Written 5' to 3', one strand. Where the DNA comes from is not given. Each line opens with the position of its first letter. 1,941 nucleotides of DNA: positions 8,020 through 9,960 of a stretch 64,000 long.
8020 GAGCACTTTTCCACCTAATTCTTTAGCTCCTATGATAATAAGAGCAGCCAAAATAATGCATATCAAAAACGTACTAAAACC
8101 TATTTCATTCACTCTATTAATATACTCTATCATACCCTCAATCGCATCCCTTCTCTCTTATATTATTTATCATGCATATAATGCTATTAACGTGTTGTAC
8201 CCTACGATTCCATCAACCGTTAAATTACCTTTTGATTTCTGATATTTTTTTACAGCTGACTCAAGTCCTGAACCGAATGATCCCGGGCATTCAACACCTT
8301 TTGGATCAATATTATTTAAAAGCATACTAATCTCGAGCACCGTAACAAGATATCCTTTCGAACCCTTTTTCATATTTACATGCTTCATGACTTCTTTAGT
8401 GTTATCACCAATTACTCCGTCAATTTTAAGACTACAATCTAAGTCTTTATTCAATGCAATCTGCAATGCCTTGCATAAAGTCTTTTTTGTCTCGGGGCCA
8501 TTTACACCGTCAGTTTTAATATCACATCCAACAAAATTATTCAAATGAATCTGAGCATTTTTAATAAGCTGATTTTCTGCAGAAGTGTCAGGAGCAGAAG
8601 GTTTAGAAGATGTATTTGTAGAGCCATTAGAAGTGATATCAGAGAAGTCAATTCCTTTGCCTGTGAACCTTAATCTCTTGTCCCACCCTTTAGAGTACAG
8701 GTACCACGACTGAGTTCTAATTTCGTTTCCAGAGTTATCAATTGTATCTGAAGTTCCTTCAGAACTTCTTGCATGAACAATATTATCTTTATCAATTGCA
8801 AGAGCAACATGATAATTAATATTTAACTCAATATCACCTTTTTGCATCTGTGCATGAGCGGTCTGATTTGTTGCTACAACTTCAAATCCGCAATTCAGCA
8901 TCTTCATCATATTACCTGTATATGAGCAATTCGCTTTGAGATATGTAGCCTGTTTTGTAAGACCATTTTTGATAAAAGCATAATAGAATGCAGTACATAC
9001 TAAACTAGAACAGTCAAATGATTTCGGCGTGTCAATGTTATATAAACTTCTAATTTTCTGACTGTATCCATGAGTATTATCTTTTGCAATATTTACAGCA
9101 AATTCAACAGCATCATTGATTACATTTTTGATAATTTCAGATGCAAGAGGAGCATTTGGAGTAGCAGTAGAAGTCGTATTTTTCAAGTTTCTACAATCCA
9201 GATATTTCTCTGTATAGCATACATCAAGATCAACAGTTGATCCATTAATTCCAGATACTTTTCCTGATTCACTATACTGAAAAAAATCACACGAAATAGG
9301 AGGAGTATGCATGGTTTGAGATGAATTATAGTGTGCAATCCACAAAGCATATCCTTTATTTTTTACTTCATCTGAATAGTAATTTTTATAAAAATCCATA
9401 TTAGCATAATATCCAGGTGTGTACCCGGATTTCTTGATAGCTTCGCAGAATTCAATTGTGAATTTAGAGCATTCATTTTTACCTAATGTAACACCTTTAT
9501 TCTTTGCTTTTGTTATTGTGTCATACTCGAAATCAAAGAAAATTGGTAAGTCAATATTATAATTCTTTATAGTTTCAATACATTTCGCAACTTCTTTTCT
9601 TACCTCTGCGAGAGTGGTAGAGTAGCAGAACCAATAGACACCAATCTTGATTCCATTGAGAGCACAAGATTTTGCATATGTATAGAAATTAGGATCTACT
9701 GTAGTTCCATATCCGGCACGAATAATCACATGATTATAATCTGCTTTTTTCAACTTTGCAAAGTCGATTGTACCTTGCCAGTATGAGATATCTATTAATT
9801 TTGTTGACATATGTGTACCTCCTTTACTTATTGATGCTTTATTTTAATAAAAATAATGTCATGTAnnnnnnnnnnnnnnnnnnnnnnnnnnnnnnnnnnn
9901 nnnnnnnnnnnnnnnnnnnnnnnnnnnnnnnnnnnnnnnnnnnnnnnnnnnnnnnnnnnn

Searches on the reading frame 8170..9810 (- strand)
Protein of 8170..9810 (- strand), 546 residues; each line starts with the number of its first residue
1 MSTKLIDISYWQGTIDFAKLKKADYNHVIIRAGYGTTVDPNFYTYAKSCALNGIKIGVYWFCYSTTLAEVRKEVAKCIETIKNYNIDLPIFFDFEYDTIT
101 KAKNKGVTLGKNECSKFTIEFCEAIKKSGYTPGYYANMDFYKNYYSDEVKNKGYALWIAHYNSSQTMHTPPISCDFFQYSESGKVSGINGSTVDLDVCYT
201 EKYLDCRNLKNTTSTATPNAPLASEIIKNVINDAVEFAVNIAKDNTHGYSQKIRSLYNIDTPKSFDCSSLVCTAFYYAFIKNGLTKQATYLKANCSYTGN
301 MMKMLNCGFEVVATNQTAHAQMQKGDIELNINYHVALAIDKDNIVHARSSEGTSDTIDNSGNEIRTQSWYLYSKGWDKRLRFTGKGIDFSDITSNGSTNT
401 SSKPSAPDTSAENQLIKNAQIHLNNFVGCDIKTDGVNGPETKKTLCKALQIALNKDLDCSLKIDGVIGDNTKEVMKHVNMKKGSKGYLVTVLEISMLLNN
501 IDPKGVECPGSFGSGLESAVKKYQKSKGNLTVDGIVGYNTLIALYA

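Call 13: search_protein_families(library=phrogs, proteins=[window:8170-9810:-], max_evalue=0.001)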
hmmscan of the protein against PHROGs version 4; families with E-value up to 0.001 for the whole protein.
window:8170-9810:- (546 aa): 9 families
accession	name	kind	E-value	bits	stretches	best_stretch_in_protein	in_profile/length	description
phrog_291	-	lysis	5.7e-45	155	1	1-298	111-395/509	endolysin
phrog_6745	-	lysis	1.3e-37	130.6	1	3-191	4-169/396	endolysin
phrog_6219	-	lysis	3e-31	110.1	1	3-240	2-228/326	endolysin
phrog_2649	-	lysis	1.5e-13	52.2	2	479-544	174-235/261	endolysin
phrog_14030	-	unknown function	4.1e-10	40.4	1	234-399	55-218/273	-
phrog_1493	-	lysis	2.5e-08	34.5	1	403-545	199-306/394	endolysin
phrog_3084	-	lysis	7.7e-07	29.5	1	5-194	161-349/468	endolysin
phrog_23704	-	unknown function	4.8e-05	24.7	1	124-197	46-115/134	-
phrog_1224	-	head and packaging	8e-05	23.1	0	498-544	20-64/438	endolysin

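Call 25: search_protein_families(library=pfam, proteins=[window:8170-9810:-], max_evalue=0.05)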
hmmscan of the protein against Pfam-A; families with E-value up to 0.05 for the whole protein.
window:8170-9810:- (546 aa): 6 families
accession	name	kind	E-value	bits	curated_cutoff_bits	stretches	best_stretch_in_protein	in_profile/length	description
PF01183.26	Glyco_hydro_25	-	1.1e-25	91.4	27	1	6-188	1-180/180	Glycosyl hydrolases family 25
PF01471.23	PG_binding_1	-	5.8e-12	46.1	23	1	510-544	24-57/57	Putative peptidoglycan binding domain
PF25309.1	ELLD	-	1.6e-08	35.1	27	1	225-342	53-172/175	Endolysin-like domain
PF00877.26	NLPC_P60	-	0.00019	21.8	23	1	261-354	10-87/105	NlpC/P60 family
PF05382.19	Amidase_5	-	0.0027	18.1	21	1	257-363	21-121/142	Bacteriophage peptidoglycan hydrolase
PF09374.15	PG_binding_3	-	0.0034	18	24.6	0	524-544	7-31/76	Predicted Peptidoglycan domain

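Call 86: search_dna_similar(query=window:8170-9810:-, collection=phages, mode=protein, max_rows=12)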
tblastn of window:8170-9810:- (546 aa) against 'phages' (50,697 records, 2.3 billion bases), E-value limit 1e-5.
Records with a match: 121; places in all: 124; records where one place covers at least 80% of the query: 0.
Best place of each record, by identity: <60% 121.
By first word of the organism name: Bacteriophage 31; Bacillus 31; Clostridium 14; Enterococcus 7; Coprococcus 4; Streptococcus 3; Geobacillus 3; bajarodcaudo 2; Butyrivibrio 2; Agathobacter 2; and 16 more.
By host as written in the record: - 37; Bacillus subtilis 16; Clostridium_AQ sp003481775 DA461 4; Coprococcus sp. 4; Clostridium perfringens 3; Bacillus sp. 3; Clostridium_AQ sp003481775 DA55 3; Enterococcus faecium 2; and 36 more.
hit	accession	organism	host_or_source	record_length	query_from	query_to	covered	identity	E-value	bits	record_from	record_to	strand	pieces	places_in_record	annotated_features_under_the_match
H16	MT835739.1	Bacteriophage sp.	human fecal samples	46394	1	393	72%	48.0%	1e-103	347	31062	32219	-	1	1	record has no annotation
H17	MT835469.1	Bacteriophage sp.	human fecal samples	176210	1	204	37%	59.5%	4e-74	262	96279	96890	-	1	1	record has no annotation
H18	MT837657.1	Bacteriophage sp.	human fecal samples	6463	1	339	62%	28.1%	5e-25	115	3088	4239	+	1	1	record has no annotation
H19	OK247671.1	Clostridium phage vB_CpeS_BG3P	Clostridium perfringens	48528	4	214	39%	38.9%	5e-34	143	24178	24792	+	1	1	autolytic lysozyme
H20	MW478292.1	Clostridium phage vB_CpeS-1181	Clostridium perfringens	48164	4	214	39%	38.5%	3e-33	141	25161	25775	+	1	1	endolysin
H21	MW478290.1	Clostridium phage phiCp-B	Clostridium perfringens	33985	4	214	39%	38.5%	4e-33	140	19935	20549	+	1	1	endolysin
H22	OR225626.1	Clostridium phage LPCPA58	-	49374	4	214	39%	38.0%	1e-32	139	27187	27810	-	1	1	hypothetical protein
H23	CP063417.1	Parageobacillus phage JGon-2020a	Parageobacillus thermoglucosidasius 23.6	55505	4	235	42%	33.0%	1e-24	114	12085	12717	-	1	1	record has no annotation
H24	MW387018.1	Gardnerella phage vB_Gva_AB1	Gardnerella vaginalis P680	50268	1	234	43%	31.9%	3e-26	120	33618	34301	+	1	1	1,4-beta-N-acetylmuramidase | holin family protein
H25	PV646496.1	Enterococcus phage CUB-FM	Enterococcus faecium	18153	6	266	48%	28.5%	2e-6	57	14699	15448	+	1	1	lysin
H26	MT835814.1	Bacteriophage sp.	human fecal samples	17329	195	420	41%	32.2%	2e-16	89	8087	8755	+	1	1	record has no annotation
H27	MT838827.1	Bacteriophage sp.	human fecal samples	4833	6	201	36%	36.7%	9e-31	133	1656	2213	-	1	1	record has no annotation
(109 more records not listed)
